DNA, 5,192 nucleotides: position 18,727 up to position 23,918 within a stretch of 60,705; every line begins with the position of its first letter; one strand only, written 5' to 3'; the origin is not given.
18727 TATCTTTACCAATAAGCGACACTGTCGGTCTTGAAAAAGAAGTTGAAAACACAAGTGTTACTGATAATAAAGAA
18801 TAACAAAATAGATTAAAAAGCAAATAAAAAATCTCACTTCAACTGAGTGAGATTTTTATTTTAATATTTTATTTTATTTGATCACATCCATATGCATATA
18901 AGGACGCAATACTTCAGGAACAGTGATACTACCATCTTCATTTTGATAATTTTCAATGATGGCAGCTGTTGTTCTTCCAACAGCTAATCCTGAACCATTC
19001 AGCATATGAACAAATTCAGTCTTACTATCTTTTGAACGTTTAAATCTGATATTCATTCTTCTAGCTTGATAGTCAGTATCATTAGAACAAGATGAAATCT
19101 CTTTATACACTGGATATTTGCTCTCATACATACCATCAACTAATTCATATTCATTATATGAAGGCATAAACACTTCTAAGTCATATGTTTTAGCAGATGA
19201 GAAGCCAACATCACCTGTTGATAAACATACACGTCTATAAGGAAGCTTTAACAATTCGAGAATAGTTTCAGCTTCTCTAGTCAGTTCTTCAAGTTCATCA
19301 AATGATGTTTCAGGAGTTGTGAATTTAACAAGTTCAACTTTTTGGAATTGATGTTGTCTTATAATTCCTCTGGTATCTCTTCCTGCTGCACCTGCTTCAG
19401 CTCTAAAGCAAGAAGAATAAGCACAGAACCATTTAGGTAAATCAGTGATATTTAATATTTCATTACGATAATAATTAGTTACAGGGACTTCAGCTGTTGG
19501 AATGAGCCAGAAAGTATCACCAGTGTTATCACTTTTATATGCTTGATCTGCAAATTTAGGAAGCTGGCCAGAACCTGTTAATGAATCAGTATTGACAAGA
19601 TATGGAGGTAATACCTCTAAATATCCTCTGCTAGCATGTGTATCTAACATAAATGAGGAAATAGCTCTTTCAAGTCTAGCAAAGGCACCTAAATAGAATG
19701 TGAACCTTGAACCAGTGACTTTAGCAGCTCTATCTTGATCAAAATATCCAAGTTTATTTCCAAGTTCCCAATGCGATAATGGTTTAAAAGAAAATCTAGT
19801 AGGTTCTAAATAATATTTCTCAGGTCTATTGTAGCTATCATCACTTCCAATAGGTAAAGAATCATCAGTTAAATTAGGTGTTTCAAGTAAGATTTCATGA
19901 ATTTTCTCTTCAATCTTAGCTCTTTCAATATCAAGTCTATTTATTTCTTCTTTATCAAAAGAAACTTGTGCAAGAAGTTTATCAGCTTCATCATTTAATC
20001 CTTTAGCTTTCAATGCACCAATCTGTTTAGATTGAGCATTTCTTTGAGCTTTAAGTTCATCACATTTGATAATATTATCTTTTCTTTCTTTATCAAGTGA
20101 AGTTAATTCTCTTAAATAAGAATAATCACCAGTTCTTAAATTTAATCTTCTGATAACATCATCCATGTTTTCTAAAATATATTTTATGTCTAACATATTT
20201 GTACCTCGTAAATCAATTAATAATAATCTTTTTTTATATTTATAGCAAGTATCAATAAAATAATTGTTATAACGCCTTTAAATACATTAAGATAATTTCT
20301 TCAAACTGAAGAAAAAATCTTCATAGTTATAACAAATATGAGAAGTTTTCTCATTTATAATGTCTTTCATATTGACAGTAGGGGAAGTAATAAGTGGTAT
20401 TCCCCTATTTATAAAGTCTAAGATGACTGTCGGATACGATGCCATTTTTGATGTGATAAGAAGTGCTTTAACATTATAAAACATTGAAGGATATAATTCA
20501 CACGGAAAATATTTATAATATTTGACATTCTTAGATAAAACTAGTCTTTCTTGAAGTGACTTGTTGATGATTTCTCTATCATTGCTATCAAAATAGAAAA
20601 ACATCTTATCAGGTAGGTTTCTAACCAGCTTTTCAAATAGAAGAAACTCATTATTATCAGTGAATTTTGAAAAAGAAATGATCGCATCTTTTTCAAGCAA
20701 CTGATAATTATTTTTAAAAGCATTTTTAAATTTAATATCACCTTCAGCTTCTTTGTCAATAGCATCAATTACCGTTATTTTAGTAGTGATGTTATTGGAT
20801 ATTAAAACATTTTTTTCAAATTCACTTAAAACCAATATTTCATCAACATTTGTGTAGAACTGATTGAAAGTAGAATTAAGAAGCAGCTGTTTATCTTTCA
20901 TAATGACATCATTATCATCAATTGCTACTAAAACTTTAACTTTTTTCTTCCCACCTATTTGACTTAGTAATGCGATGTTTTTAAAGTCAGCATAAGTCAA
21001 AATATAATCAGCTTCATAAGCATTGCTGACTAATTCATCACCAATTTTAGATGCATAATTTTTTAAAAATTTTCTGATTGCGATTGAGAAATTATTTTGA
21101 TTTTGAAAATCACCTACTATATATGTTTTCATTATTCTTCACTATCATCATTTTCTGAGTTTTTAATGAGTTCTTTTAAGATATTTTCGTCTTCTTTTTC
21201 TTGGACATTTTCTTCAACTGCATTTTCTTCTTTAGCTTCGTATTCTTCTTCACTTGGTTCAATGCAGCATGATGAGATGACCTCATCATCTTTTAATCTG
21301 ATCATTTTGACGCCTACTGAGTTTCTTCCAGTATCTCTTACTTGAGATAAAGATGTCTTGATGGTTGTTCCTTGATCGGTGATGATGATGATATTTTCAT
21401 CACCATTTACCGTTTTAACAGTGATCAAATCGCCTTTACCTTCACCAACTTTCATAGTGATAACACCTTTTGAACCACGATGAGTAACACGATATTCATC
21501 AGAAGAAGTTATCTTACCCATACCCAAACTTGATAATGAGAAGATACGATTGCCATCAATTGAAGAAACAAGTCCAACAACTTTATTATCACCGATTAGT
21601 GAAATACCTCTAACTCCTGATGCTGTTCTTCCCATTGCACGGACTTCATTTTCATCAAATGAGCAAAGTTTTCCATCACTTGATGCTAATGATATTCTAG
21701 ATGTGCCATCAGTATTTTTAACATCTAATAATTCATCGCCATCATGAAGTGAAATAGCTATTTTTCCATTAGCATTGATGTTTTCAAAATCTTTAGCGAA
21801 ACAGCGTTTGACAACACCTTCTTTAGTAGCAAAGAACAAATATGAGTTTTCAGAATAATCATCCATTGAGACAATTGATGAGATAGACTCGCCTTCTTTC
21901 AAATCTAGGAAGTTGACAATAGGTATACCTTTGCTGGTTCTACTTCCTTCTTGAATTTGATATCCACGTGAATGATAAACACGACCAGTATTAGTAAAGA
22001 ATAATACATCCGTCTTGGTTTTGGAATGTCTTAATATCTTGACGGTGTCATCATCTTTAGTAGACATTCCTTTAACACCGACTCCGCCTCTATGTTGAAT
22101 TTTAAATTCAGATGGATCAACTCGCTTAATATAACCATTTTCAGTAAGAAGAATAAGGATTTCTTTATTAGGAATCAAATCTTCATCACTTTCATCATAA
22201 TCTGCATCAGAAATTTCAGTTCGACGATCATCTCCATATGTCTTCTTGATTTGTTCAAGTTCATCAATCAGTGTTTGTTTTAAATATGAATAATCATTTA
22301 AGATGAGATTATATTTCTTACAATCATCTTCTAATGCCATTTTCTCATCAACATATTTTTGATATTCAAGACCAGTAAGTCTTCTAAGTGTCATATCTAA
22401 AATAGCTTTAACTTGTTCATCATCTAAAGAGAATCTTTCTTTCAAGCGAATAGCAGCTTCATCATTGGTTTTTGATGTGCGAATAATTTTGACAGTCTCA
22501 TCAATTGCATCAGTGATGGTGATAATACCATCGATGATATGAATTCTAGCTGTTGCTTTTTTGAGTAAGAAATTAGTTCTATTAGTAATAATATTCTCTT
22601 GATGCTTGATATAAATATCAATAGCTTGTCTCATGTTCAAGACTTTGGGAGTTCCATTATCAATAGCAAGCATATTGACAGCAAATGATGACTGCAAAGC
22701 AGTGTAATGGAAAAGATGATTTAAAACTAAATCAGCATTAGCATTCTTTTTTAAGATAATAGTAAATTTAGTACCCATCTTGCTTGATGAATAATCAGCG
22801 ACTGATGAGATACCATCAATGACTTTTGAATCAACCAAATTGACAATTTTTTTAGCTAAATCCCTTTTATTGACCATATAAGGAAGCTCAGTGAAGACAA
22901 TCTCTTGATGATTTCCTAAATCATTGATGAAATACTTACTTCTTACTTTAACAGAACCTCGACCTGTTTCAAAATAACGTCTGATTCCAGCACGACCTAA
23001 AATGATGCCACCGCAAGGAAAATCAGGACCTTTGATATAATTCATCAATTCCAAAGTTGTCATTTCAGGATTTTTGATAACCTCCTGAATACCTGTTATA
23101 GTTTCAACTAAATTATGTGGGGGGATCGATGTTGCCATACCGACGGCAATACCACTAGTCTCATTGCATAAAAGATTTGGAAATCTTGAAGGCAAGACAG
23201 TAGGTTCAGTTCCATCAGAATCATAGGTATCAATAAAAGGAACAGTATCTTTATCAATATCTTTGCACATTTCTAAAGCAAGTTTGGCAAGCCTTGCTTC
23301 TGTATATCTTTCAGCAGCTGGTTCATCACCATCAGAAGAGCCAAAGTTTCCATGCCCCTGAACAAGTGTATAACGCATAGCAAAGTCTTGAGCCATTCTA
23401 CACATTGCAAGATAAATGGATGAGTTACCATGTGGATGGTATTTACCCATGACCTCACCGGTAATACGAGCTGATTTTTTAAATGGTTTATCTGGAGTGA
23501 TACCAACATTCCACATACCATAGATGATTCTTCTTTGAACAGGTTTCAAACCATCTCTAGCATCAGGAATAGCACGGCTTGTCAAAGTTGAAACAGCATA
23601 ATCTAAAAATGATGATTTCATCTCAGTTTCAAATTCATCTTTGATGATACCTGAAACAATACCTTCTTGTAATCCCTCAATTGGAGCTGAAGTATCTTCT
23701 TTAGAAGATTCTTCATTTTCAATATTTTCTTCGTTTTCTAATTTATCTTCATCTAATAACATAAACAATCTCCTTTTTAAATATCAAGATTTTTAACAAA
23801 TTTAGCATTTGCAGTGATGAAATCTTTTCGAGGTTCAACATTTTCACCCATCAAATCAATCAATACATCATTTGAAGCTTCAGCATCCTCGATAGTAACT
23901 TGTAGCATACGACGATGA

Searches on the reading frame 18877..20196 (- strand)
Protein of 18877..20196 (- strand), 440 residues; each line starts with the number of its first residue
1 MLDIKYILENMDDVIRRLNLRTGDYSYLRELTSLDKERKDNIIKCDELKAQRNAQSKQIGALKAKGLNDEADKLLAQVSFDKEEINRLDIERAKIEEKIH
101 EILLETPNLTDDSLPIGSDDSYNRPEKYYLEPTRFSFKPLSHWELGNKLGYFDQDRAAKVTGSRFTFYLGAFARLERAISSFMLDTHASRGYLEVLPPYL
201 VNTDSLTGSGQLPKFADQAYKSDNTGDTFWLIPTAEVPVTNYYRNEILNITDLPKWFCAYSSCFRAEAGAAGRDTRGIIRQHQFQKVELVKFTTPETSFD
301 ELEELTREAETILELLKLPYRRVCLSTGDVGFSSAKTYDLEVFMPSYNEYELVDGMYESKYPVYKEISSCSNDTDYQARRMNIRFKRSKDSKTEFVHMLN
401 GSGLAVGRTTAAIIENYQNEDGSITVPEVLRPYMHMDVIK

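Call 29: search_protein_families(library=pfam, proteins=[window:18877-20196:-], max_evalue=0.001)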
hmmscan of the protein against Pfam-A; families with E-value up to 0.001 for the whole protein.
window:18877-20196:- (440 aa): 2 families
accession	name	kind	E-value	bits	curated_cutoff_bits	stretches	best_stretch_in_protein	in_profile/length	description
PF00587.30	tRNA-synt_2b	-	8.8e-41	140.3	29.3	1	223-417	6-179/179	tRNA synthetase class II core domain (G, H, P, S and T)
PF02403.27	Seryl_tRNA_N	-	3.5e-23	82.3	28.2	1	1-109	1-107/108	Seryl-tRNA synthetase N-terminal domain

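Call 99: search_solved_structures(query=window:18877-20196:-, max_evalue=1e-20, show_alignments=1)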
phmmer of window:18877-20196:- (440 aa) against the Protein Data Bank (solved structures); distinct sequences matched with E-value up to 1e-20: 29.
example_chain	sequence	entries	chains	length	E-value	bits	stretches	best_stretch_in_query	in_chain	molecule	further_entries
2dq3_A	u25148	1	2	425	4.7e-134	450.8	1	1-440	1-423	Seryl-tRNA synthetase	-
6r1n_A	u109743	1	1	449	3.9e-125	421.5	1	1-434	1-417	Serine--tRNA ligase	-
6x94_A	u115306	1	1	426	2.2e-121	409.1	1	1-435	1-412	Serine--tRNA ligase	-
6hdz_A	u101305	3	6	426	5.4e-109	368.3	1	1-435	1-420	Serine--tRNA ligase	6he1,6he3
30xk_A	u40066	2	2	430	4.1e-108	365.4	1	7-435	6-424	Serine--tRNA ligase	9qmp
6r1m_A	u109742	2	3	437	4.4e-108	365.3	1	7-435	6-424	Serine--tRNA ligase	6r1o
6h9x_A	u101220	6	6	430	2.8e-107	362.7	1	10-435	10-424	Serine--tRNA ligase | Serine-tRNA ligase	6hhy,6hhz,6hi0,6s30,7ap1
9qof_A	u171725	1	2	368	7.5e-97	328.3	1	89-435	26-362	Serine--tRNA ligase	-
2dq0_A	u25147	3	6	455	5.9e-78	266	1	1-434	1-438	Seryl-tRNA synthetase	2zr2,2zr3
8p1y_AAA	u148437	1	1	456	2.5e-70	240.9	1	11-435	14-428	Serine--tRNA ligase, cytoplasmic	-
6gir_A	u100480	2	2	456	4.5e-70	240.1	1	11-435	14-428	Serine--tRNA ligase, cytoplasmic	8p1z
1ser_A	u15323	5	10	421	7.7e-60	206.4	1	2-439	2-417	PROTEIN (SERYL-TRNA SYNTHETASE (E.C.6.1.1.11)) | SERYL-tRNA SYNTHETASE | Serine--tRNA ligase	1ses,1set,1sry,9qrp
4l87_A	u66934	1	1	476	8.4e-59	202.9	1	82-434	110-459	Serine--tRNA ligase, cytoplasmic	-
8p7b_B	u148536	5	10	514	1.2e-58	202.5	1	82-434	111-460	Serine--tRNA ligase, cytoplasmic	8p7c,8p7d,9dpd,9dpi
3vbb_A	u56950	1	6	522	1.2e-58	202.4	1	82-434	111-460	Seryl-tRNA synthetase, cytoplasmic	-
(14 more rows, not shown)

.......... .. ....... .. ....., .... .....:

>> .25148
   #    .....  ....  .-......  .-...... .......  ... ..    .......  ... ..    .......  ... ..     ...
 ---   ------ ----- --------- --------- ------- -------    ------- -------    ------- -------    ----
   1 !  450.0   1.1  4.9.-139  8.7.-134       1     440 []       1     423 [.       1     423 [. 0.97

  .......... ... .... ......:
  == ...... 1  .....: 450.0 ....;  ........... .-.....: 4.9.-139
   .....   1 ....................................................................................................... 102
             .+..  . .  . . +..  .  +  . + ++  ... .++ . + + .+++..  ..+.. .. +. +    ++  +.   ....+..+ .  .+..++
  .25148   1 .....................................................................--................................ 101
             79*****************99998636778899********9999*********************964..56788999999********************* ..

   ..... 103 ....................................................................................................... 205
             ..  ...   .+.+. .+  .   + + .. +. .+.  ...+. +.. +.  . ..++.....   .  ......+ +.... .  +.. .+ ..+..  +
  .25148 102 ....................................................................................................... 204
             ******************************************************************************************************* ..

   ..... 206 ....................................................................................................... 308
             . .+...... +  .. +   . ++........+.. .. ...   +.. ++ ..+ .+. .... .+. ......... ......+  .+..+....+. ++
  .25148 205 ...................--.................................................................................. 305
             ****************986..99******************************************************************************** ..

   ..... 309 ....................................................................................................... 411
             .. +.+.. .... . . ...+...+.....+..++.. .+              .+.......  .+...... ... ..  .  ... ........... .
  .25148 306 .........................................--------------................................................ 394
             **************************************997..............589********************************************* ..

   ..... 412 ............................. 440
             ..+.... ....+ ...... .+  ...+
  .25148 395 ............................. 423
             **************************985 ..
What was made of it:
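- Tried and rejected: Here AGG sits at a conserved Arg of SerRS (call 99).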

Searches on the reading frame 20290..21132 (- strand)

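Call 29: search_protein_families(library=pfam, proteins=[window:20290-21132:-], max_evalue=0.001)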
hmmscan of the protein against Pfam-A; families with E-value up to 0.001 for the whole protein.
window:20290-21132:- (281 aa): 1 family
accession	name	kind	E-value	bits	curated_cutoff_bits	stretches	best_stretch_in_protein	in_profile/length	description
PF00534.26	Glycos_transf_1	-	0.00054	20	26.4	0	192-263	64-135/172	Glycosyl transferases group 1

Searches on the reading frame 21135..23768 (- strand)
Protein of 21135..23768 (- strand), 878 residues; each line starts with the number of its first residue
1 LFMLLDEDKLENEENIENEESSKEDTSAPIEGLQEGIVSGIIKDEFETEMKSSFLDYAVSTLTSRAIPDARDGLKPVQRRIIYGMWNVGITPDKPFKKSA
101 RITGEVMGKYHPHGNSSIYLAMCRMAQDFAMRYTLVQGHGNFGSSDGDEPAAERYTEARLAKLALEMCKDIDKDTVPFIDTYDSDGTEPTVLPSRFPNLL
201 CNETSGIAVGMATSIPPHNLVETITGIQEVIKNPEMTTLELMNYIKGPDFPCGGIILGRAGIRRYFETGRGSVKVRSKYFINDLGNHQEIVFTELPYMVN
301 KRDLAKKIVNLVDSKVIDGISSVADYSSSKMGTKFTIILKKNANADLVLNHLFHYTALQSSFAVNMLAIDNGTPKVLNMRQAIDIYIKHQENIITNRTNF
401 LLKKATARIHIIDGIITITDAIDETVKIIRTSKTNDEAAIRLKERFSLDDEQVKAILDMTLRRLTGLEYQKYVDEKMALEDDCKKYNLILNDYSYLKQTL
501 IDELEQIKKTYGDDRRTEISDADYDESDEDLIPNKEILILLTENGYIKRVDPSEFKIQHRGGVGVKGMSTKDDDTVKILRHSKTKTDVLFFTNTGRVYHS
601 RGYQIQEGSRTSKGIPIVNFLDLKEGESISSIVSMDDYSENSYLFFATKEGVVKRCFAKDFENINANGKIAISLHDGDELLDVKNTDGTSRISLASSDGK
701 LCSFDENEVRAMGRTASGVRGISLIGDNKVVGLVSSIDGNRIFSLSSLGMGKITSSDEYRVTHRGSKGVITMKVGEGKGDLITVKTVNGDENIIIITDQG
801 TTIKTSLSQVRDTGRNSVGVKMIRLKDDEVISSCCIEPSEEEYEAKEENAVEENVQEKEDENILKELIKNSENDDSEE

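Call 29: search_protein_families(library=pfam, proteins=[window:21135-23768:-], max_evalue=0.001)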
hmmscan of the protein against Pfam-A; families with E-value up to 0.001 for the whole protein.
window:21135-23768:- (878 aa): 2 families
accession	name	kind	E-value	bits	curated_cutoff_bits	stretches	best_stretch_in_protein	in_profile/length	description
PF00521.26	DNA_topoisoIV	-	4.6e-148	494.1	31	1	65-504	1-431/432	DNA gyrase/topoisomerase IV, subunit A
PF03989.18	DNA_gyraseA_C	-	1.6e-60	200.7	27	6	537-576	2-41/48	DNA gyrase C-terminal domain, beta-propeller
